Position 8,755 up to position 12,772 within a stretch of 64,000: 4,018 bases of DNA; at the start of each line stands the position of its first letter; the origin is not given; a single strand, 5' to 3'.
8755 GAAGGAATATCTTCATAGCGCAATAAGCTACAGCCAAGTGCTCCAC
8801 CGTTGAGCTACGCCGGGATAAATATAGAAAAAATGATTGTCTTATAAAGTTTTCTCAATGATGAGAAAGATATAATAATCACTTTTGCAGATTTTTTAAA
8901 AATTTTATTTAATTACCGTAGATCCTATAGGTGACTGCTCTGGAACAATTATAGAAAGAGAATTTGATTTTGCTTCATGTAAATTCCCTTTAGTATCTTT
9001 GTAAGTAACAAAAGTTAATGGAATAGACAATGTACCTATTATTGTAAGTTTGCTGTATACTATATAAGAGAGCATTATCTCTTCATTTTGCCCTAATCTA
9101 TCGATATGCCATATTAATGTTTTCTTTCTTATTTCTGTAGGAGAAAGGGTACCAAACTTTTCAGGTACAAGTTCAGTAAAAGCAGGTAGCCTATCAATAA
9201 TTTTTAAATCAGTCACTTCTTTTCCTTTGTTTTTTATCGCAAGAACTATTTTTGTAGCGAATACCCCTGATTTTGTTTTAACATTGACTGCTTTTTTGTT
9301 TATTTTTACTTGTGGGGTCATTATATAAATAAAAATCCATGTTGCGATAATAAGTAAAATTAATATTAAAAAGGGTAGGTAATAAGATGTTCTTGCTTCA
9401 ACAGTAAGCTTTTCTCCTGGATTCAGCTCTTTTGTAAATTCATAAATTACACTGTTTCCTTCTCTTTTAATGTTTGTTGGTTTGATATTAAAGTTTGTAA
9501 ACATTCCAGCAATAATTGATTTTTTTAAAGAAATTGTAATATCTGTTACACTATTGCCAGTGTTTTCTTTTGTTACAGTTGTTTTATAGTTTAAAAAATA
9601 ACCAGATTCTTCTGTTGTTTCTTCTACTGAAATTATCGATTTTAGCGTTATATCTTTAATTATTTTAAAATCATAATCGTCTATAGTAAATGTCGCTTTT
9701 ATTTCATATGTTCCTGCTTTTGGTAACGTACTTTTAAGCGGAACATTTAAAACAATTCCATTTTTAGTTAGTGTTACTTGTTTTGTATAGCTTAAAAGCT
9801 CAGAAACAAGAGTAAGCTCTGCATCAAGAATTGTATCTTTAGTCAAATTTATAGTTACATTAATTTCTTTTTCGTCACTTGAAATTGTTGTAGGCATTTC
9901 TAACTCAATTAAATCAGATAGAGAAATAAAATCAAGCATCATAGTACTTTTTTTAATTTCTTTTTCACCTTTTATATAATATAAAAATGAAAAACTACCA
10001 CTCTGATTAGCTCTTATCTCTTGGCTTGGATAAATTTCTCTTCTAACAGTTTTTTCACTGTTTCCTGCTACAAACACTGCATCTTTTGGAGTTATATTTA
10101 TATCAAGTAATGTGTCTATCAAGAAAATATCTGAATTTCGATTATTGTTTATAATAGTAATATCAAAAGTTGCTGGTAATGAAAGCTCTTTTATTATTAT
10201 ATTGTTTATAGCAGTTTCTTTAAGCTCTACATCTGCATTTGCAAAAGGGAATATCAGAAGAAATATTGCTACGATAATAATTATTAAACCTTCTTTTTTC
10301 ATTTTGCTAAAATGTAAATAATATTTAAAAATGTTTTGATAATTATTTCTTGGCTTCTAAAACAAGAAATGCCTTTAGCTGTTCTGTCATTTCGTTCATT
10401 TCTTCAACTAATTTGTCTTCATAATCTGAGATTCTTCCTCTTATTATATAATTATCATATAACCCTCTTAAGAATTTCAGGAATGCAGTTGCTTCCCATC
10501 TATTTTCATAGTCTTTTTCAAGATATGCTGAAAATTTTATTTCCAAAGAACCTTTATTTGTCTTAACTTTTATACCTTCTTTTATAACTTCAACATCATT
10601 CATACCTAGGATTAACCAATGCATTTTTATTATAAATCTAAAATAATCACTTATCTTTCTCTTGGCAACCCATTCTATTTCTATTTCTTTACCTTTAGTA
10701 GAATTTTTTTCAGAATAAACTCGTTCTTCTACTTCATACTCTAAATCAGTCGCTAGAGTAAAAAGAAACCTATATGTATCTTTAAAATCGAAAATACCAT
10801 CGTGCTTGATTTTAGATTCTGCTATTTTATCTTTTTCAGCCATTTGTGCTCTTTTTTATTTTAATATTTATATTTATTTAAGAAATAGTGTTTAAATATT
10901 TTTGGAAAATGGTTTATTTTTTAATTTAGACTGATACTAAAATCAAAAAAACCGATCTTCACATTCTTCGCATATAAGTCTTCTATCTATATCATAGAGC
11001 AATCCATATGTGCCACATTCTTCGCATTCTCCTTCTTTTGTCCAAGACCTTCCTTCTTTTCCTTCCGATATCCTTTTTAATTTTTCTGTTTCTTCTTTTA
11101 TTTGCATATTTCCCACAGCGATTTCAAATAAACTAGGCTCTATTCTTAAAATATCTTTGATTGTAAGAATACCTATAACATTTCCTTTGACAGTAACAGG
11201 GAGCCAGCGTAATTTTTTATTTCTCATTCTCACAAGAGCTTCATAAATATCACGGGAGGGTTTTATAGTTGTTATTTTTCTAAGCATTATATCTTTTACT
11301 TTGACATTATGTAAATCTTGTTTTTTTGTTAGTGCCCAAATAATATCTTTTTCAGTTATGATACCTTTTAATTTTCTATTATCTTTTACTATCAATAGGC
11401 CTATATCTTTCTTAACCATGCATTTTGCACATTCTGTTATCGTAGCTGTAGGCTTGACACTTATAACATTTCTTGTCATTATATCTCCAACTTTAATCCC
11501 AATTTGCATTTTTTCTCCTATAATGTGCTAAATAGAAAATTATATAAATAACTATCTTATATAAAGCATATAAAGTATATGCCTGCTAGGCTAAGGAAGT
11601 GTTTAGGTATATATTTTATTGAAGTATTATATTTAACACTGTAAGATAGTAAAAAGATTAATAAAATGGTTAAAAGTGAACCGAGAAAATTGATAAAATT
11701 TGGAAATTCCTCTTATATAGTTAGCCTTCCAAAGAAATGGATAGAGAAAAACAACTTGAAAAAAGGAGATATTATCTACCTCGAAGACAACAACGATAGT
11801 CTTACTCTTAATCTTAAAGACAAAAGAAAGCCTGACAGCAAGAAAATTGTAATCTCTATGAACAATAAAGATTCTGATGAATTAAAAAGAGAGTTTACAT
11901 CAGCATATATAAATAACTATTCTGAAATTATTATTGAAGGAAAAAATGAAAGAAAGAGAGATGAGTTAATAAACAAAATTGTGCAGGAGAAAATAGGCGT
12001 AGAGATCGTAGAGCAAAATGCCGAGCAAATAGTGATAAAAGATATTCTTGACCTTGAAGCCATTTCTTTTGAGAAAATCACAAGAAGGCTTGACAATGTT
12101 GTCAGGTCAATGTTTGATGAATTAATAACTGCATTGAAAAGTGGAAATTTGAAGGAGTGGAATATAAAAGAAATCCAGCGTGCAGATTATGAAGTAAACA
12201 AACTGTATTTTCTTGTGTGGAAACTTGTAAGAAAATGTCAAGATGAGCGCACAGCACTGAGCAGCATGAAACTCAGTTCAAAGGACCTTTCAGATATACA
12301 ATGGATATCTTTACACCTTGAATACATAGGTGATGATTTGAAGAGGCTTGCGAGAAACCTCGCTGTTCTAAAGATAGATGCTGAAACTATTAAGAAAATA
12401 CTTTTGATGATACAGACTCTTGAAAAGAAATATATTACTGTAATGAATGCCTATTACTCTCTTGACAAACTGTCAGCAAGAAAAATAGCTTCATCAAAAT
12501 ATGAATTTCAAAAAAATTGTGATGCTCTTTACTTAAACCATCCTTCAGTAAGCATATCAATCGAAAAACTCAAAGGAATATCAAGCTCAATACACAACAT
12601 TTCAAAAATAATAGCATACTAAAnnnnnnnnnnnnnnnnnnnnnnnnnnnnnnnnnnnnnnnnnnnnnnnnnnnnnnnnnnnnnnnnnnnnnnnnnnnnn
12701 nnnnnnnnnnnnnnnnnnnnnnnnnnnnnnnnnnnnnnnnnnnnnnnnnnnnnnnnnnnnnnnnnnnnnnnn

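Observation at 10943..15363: Paralogous CBS-pair/zinc-ribbon genes bracket an AbrB-PhoU-like regulator and a kinase + pseudokinase-like tandem pair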

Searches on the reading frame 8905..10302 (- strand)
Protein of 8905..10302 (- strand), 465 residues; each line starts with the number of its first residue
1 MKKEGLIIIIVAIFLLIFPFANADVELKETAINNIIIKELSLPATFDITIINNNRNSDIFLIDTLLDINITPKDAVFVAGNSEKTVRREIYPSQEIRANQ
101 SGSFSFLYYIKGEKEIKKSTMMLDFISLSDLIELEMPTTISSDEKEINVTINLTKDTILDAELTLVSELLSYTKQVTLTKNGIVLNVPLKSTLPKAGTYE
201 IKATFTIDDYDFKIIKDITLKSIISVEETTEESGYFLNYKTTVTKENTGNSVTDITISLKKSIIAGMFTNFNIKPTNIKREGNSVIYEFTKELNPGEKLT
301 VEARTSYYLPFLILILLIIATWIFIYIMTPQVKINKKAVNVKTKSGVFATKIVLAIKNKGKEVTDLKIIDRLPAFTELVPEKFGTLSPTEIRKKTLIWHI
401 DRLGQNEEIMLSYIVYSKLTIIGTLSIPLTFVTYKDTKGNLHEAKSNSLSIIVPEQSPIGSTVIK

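Call 5: search_protein_families(library=pfam, proteins=[window:8905-10302:-], max_evalue=0.1)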
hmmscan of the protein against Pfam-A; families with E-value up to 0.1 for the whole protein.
window:8905-10302:- (465 aa): 5 families
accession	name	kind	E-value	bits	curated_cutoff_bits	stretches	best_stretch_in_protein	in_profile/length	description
PF02080.26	TrkA_C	-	0.0021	18.3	27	1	36-83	16-61/71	TrkA-C domain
PF03504.19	Chlam_OMP6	-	0.0034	18.1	34.1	1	359-411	35-85/91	Chlamydia cysteine-rich outer membrane protein 6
PF24641.1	KH_DEAH11_2nd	-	0.021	15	27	1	124-174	22-72/75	DEAH11 eukaryotic type KH-domain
PF11770.13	GAPT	-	0.028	14.6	21.1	1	239-311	65-137/156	GRB2-binding adapter (GAPT)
PF04277.18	OAD_gamma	-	0.068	14.3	27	1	311-345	15-49/76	Oxaloacetate decarboxylase, gamma chain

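Call 26: search_protein_families(library=padloc, proteins=[window:8905-10302:-], max_evalue=0.1)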
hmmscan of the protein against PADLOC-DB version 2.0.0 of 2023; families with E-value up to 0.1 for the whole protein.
window:8905-10302:- (465 aa): 0 families

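Call 27: search_protein_families(library=phrogs, proteins=[window:8905-10302:-], max_evalue=0.1)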
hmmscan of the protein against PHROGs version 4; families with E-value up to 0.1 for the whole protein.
window:8905-10302:- (465 aa): 0 families

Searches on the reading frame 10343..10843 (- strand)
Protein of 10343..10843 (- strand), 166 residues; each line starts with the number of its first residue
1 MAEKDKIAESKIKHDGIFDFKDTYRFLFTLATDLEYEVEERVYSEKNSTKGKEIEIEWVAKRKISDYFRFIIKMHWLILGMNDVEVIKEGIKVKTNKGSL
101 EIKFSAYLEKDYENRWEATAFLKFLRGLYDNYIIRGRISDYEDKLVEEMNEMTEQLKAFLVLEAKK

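Call 5: search_protein_families(library=pfam, proteins=[window:10343-10843:-], max_evalue=0.1)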
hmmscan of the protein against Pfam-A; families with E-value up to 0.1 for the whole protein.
window:10343-10843:- (166 aa): 0 families

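Call 6: search_protein_families(library=ncbifam, proteins=[window:10343-10843:-], max_evalue=1)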
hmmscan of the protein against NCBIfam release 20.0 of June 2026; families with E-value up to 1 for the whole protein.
window:10343-10843:- (166 aa): 1 family
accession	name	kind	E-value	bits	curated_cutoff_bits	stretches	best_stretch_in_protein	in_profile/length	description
NF004558.0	PRK05899.2-4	equivalog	0.02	13.3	788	1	36-152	217-329/651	transketolase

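Call 26: search_protein_families(library=padloc, proteins=[window:10343-10843:-], max_evalue=0.1)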
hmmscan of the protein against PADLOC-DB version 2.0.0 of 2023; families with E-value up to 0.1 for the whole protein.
window:10343-10843:- (166 aa): 0 families

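Call 27: search_protein_families(library=phrogs, proteins=[window:10343-10843:-], max_evalue=0.1)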
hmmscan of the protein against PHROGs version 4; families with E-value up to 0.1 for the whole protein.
window:10343-10843:- (166 aa): 0 families

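Call 60: search_solved_structures(query=A3, max_evalue=10)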
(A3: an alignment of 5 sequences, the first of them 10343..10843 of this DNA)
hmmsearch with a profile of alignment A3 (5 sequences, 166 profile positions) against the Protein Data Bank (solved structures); distinct sequences matched with E-value up to 10: 0.

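Call 61: search_protein_families(library=pfam, alignment_id=A3, max_evalue=1)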
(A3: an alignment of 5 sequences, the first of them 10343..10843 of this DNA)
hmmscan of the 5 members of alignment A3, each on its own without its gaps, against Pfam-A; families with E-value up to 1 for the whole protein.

A. member 1, window:10343-10843:- (166 aa): 1 family
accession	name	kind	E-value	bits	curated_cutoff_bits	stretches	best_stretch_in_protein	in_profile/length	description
PF09611.15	Cas_Csy1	-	0.12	11.9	22.7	1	107-158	250-301/378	CRISPR-associated protein (Cas_Csy1)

B. families by the number of members that match (of 5 scanned): 3 families
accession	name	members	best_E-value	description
PF09611.15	Cas_Csy1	2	0.12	CRISPR-associated protein (Cas_Csy1)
PF04146.21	YTH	1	0.12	YT521-B-like domain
PF18717.6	CxC4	1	0.25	CxC4 like cysteine cluster associated with KDZ transposases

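Call 82: find_related_loci(query=A3, collection=genome_contigs, flank=8000)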
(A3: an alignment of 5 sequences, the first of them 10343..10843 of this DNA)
Query A3 (166 aa) in genome_contigs; peptide patterns used: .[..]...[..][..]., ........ (x = any residue, [..] = any of these).
253 stretches matched a pattern; 42 encode a relative of the query (tblastn E <= 1e-3); 42 distinct loci.
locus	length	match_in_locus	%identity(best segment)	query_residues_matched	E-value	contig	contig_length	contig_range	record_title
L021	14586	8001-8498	65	1-166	1e-67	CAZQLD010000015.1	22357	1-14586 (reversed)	MAG TPA_asm: Candidatus Woesearchaeota archaeon isolate binchicken_co89_543 genome assembly, contig: NODE_3895_length_22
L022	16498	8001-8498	61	1-166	3e-64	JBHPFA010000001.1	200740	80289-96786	Nanoarchaeota archaeon isolate SAG AM-311-I10 NODE_1_length_200740_cov_31.552199, whole genome shotgun sequence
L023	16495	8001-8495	64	1-165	6e-64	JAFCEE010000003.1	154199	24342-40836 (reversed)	Candidatus Pacearchaeota archaeon isolate Meg22_1012_Bin_283 Meg22_1012_Bin_283_scaffold_1134, whole genome shotgun sequ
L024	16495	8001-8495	60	1-165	2e-63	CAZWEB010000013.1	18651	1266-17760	MAG TPA_asm: Candidatus Woesearchaeota archaeon isolate SRP178699_co1_446 genome assembly, contig: NODE_3626_length_1865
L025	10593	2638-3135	61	1-166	5e-62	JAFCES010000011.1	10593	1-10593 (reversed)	Candidatus Pacearchaeota archaeon isolate Meg22_1214_Bin_224 Meg22_1214_Bin_224_scaffold_32205, whole genome shotgun seq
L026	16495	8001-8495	60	1-165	9e-62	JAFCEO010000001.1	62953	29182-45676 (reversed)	Candidatus Pacearchaeota archaeon isolate Meg22_1214_Bin_14 Meg22_1214_Bin_14_scaffold_911, whole genome shotgun sequenc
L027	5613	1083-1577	61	1-165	2e-61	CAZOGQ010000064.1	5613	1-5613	MAG TPA_asm: Candidatus Woesearchaeota archaeon isolate SRP214966_co4_519 genome assembly, contig: NODE_20880_length_561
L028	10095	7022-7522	59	1-166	1e-60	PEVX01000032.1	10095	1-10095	MAG: Candidatus Pacearchaeota archaeon CG06_land_8_20_14_3_00_35_12 CG06_land_8_20_14_3.00_150_scaffold_3827_c, whole ge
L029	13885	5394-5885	60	1-164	1e-59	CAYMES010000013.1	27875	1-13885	MAG TPA_asm: Candidatus Woesearchaeota archaeon isolate SRP141376_co2_243 genome assembly, contig: NODE_3685_length_2787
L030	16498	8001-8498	60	1-166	2e-59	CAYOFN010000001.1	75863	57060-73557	MAG TPA_asm: Candidatus Woesearchaeota archaeon isolate SRP178699_co1_587 genome assembly, contig: NODE_242_length_75863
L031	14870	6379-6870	60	1-163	3e-59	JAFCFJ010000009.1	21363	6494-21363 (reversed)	Candidatus Pacearchaeota archaeon isolate Meg22_1416_Bin_53 Meg22_1416_Bin_53_scaffold_6866, whole genome shotgun sequen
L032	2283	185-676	60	1-164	1e-59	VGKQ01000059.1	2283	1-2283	MAG: Candidatus Pacearchaeota archaeon isolate M_DeepCast_400m_m2_082 M_DeepCast_400m_m2_082_Ga0194112_10121392, whole g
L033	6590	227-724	55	1-166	5e-59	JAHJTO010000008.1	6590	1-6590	MAG: Nanoarchaeota archaeon isolate OS_PC_MetaG.mb.56 OS_PC_MetaG.mb.56_k141_51303, whole genome shotgun sequence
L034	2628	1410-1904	58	1-165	7e-59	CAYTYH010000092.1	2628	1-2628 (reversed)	MAG TPA_asm: Candidatus Woesearchaeota archaeon isolate binchicken_co184_488 genome assembly, contig: NODE_89492_length_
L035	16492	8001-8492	57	1-164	9e-58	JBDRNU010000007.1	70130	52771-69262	MAG: archaeon isolate MEGAHIT-group-1.914 k141_12457983, whole genome shotgun sequence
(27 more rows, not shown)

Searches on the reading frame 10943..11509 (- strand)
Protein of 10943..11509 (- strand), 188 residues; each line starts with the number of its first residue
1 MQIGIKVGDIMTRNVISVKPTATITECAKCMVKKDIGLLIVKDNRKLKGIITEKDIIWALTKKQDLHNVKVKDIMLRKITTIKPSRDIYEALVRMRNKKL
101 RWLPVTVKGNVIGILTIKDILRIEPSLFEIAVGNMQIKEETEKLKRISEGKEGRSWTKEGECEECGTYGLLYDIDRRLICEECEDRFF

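Call 5: search_protein_families(library=pfam, proteins=[window:10943-11509:-], max_evalue=0.1)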
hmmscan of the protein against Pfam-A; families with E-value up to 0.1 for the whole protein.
window:10943-11509:- (188 aa): 1 family
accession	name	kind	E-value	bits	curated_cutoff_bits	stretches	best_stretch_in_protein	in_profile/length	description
PF00571.33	CBS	-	1.3e-30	105.9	24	2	7-60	1-55/57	CBS domain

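Call 6: search_protein_families(library=ncbifam, proteins=[window:10943-11509:-], max_evalue=1)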
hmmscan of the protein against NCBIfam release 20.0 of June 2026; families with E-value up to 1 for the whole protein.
window:10943-11509:- (188 aa): 28 families (the best 25 are shown)
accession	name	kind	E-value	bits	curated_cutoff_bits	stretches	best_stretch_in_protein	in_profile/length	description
NF041552.1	TF_PrdR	equivalog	6.7e-16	57.7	795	1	5-122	6-123/577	sigma-54 dependent transcriptional regulator PrdR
TIGR00393.1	kpsF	subfamily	5.1e-12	45.9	203.7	1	5-115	155-267/268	KpsF/GutQ family sugar-phosphate isomerase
NF011447.0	PRK14869.2-3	equivalog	7.3e-12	44.6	522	2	3-62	66-126/540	putative manganese-dependent inorganic diphosphatase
NF011440.0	PRK14869.1-2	equivalog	1.5e-11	43.6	746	2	3-70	65-134/541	putative manganese-dependent inorganic diphosphatase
NF008141.0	PRK10892.1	equivalog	2.3e-11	43.6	505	1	5-122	204-324/328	arabinose-5-phosphate isomerase KdsD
NF011443.0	PRK14869.1-5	equivalog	5.9e-11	41.5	335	2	69-123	69-124/546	putative manganese-dependent inorganic diphosphatase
TIGR01302.1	IMP_dehydrog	equivalog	1.5e-10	40.6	481.5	1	9-123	84-199/450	IMP dehydrogenase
NF053704.1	TransRegCcpNBacil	equivalog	1.1e-09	38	260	1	5-118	75-196/208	transcriptional regulator CcpN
NF041630.1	CBS_CbpB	equivalog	1.7e-09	37.7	125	2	5-61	81-136/143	cyclic-di-AMP-binding protein CbpB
NF038279.1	TF_CBS_SpxR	exception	2.9e-09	36.2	600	1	5-81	249-326/427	CBS-HotDog domain-containing transcription factor SpxR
NF053863.1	DS11_antiphage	equivalog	6.6e-09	35.3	260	1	12-120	82-188/305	CBS domain-containing anti-phage protein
NF011448.0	PRK14869.2-4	equivalog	9.6e-09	34.1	562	2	70-163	75-166/563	putative manganese-dependent inorganic diphosphatase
NF053603.1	HhpR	exception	2.4e-08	33.5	520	2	7-63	224-281/282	CBS domain-containing high hydrostatic pressure regulator HhpR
NF005869.0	PRK07807.1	equivalog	5.5e-08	32.3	549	1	5-124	89-204/479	GuaB1 family IMP dehydrogenase-related protein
NF011442.0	PRK14869.1-4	equivalog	9.6e-08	30.9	400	2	6-80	71-146/543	putative manganese-dependent inorganic diphosphatase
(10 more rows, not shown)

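Call 26: search_protein_families(library=padloc, proteins=[window:10943-11509:-], max_evalue=0.1)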
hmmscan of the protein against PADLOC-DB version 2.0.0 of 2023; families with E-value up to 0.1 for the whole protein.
window:10943-11509:- (188 aa): 0 families

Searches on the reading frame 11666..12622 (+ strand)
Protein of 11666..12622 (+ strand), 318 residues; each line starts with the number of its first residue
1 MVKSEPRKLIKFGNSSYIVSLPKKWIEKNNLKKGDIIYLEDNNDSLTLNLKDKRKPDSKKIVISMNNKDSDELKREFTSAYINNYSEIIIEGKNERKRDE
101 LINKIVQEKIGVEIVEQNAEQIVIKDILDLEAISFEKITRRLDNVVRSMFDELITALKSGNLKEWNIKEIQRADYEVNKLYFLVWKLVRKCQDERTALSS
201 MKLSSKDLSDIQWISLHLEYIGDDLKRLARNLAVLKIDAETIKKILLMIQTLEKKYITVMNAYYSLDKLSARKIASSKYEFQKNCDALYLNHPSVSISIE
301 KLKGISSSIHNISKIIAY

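Call 5: search_protein_families(library=pfam, proteins=[window:11666-12622:+], max_evalue=0.1)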
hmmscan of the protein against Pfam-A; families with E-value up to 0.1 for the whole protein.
window:11666-12622:+ (318 aa): 3 families
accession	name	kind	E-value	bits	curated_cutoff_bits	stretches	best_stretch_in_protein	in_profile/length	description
PF04014.23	MazE_antitoxin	-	4e-09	36.7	24.7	1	12-48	3-40/48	Antidote-toxin recognition MazE, bacterial antitoxin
PF01895.24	PhoU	-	1.2e-06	29.2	23.5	1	140-231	2-88/89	PhoU domain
PF13978.11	DUF4223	-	0.031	14.6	27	1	281-298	27-44/54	Protein of unknown function (DUF4223)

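Call 6: search_protein_families(library=ncbifam, proteins=[window:11666-12622:+], max_evalue=1)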
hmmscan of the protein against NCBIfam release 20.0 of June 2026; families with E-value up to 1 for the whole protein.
window:11666-12622:+ (318 aa): 5 families
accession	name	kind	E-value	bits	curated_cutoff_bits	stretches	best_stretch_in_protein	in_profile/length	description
TIGR02609.1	doc_partner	hypoth_equivalog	2.6e-07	30.9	55.9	1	7-70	1-66/74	putative addiction module antidote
TIGR03046.1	PS_II_psbV2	equivalog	0.0034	17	148.35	1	261-318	44-106/157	photosystem II cytochrome PsbV2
NF033496.0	DUF2080_fam_acc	subfamily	0.014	15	22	1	11-28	10-26/34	DUF2080 family transposase-associated protein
TIGR01439.1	lp_hng_hel_AbrB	domain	0.021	14.5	28.3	1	17-47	8-39/44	transcriptional regulator, AbrB family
NF033820.0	STM0539_fam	subfamily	0.03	14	50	1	19-74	86-136/141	STM0539 family protein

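Call 26: search_protein_families(library=padloc, proteins=[window:11666-12622:+], max_evalue=0.1)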
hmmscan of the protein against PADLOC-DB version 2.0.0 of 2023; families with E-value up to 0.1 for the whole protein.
window:11666-12622:+ (318 aa): 1 family
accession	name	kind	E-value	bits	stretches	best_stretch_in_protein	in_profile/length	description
PDLC02920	HEAT-ARM_XIII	-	0.006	13.8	1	60-247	96-215/370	-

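Call 27: search_protein_families(library=phrogs, proteins=[window:11666-12622:+], max_evalue=0.1)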
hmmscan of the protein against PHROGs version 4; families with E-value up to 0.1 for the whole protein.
window:11666-12622:+ (318 aa): 2 families
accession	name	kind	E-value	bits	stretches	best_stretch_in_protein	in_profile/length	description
phrog_4324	-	unknown function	0.018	16.3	1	7-54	4-50/89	-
phrog_36484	-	unknown function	0.093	13.9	0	41-86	37-85/113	-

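Call 48: search_solved_structures(query=window:11666-12622:+, max_evalue=0.01, show_alignments=1)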
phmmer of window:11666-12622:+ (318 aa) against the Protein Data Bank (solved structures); distinct sequences matched with E-value up to 0.01: 0.

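Call 95: find_related_loci(query=window:11666-12622:+, collection=viral_contigs, flank=6000)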
Query window:11666-12622:+ (318 aa) in viral_contigs; peptide patterns used: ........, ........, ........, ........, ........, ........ (x = any residue, [..] = any of these).
5 stretches matched a pattern, but none encodes a relative of the query by tblastn (E <= 1e-3).
